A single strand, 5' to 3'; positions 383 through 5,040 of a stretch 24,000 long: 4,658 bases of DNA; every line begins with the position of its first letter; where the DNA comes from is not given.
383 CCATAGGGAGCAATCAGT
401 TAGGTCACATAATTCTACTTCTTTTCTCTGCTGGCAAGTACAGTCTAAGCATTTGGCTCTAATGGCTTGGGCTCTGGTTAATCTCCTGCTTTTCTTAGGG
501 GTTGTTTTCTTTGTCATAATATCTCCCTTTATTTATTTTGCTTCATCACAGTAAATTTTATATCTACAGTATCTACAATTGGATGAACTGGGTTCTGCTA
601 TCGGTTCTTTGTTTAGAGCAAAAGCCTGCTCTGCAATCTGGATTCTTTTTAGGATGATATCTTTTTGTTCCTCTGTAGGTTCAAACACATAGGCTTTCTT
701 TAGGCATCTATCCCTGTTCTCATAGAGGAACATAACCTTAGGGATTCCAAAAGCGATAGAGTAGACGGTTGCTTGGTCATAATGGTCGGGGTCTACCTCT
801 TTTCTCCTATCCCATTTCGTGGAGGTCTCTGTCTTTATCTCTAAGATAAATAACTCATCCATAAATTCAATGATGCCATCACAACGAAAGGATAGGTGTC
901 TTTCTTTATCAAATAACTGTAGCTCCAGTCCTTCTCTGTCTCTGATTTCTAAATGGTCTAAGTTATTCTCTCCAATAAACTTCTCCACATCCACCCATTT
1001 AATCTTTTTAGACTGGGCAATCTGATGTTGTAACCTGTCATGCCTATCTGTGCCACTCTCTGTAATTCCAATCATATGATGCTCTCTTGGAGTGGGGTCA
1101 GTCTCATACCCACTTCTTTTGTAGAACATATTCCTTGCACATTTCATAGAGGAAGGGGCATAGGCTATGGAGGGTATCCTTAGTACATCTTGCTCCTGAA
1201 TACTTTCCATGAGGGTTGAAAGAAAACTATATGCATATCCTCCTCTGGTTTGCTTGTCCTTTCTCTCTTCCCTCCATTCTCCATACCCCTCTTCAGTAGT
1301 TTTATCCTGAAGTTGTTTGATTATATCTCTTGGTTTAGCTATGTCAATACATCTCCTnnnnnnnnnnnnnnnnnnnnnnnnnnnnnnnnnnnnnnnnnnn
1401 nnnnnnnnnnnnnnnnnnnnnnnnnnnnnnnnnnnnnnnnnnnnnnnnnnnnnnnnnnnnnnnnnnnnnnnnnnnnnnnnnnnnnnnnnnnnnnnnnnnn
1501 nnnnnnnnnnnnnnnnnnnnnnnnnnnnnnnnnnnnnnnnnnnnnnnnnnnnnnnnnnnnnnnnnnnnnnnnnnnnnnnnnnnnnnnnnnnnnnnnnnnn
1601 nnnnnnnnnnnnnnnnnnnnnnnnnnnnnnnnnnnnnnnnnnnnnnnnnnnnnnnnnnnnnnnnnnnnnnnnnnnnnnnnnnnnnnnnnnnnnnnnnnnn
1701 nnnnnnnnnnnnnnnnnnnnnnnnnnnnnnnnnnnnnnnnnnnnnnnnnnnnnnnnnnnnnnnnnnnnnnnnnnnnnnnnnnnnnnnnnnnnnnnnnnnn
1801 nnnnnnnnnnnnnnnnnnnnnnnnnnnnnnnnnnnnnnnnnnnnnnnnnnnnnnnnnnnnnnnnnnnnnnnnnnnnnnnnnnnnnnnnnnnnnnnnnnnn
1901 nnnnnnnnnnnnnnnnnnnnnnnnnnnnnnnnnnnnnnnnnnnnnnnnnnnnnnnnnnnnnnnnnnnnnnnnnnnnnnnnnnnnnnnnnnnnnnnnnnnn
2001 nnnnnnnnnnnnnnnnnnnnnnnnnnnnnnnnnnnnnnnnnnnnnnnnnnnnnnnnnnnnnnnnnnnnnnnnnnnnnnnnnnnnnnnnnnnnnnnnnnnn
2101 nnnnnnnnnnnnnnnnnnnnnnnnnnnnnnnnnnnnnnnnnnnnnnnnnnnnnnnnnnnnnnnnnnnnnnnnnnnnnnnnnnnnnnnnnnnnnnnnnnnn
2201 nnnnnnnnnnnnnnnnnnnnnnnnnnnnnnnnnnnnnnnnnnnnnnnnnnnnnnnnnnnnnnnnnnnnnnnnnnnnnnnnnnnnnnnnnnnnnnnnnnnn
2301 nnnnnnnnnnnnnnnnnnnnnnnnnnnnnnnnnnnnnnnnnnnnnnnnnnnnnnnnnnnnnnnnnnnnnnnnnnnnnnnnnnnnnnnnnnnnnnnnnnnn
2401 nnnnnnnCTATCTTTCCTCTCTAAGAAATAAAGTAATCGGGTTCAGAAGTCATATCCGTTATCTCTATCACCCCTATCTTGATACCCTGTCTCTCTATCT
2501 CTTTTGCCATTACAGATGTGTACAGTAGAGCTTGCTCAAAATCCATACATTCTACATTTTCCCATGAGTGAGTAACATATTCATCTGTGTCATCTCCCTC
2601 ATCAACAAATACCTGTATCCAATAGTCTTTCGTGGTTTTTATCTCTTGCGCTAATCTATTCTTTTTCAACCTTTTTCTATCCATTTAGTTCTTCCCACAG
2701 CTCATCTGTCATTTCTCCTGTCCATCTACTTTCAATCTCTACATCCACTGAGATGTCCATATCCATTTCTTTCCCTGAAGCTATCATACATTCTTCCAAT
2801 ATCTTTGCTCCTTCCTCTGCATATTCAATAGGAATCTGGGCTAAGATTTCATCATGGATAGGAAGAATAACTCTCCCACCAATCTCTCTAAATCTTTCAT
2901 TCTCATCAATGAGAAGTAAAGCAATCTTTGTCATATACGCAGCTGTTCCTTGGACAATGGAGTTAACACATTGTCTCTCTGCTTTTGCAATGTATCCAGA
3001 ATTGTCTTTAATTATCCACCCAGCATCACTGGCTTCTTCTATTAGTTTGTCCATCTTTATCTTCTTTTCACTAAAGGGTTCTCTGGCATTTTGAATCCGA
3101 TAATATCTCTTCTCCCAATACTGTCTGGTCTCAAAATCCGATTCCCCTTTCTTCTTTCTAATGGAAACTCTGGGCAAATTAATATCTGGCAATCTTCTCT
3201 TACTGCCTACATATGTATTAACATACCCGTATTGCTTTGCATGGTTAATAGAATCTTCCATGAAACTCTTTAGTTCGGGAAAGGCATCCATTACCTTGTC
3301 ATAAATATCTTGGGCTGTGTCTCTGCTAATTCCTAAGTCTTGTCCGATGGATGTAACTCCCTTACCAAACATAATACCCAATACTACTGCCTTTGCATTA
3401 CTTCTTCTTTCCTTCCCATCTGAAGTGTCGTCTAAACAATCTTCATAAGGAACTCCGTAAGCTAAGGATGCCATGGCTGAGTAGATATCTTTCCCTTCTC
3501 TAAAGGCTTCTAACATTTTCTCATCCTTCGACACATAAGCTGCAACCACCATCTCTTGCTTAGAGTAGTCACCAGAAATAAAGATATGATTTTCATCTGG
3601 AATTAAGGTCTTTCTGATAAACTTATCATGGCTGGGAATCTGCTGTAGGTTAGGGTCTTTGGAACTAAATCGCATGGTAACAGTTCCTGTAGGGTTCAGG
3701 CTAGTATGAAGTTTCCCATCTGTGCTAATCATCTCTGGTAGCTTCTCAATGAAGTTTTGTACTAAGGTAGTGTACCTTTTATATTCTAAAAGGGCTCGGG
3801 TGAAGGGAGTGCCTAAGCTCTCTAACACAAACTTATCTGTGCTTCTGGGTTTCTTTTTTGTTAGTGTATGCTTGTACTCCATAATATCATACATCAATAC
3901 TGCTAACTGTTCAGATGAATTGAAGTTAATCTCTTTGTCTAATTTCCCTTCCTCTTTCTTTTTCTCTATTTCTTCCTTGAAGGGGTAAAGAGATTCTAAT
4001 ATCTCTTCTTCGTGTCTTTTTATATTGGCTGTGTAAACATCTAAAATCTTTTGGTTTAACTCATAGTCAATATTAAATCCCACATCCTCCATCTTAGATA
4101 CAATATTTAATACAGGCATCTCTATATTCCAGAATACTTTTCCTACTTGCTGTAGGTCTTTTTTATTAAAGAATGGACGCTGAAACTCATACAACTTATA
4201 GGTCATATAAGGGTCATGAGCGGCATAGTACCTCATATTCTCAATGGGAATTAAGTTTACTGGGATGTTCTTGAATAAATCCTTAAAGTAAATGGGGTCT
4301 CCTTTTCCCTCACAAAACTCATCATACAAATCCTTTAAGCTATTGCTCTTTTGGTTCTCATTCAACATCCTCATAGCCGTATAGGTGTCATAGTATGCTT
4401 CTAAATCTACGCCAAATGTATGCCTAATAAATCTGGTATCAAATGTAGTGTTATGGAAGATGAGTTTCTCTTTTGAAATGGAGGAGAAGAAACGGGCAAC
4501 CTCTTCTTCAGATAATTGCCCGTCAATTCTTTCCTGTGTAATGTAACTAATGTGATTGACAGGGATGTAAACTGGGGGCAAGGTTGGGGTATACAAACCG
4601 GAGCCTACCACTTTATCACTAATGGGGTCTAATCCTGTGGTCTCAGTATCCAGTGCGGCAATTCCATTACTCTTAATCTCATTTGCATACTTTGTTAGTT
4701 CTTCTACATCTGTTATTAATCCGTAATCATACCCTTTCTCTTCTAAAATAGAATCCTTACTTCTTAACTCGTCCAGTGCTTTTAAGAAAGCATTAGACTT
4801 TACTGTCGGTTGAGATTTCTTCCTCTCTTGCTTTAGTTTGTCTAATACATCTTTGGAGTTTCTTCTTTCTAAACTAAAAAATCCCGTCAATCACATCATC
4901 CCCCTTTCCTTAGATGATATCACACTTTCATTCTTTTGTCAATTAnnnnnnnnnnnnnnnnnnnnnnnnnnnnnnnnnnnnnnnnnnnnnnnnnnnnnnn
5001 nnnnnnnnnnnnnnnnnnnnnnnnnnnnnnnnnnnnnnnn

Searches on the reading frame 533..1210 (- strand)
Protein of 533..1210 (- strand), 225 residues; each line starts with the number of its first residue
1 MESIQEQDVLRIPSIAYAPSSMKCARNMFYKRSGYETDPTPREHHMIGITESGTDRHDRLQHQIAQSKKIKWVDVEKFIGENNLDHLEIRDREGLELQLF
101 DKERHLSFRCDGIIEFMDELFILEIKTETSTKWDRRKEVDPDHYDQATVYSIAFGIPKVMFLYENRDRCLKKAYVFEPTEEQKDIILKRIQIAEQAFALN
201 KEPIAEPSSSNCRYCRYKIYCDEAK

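Call 15: search_protein_families(library=pfam, proteins=[window:533-1210:-], max_evalue=0.001)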
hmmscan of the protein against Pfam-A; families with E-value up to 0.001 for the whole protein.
window:533-1210:- (225 aa): 1 family
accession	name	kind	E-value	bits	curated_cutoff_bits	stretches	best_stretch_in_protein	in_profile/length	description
PF12705.13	PDDEXK_1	-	1.6e-05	25.4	22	1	59-222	99-247/247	PD-(D/E)XK nuclease superfamily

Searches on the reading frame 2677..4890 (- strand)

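Call 15: search_protein_families(library=pfam, proteins=[window:2677-4890:-], max_evalue=0.001)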
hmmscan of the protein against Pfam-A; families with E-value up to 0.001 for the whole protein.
window:2677-4890:- (737 aa): 4 families
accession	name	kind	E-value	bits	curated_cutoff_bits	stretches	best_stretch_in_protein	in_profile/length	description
PF00476.26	DNA_pol_A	-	2.5e-83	280.6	34.3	2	307-580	17-291/381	DNA polymerase family A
PF01612.26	DNA_pol_A_exo1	-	3.2e-16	60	23.6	1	58-235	3-166/173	3'-5' exonuclease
PF00929.31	RNase_T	-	6.6e-06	27.2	24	0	114-192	56-143/164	Exonuclease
PF13482.12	RNase_H_2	-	0.00061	20.2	22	1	80-191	3-112/165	RNase_H superfamily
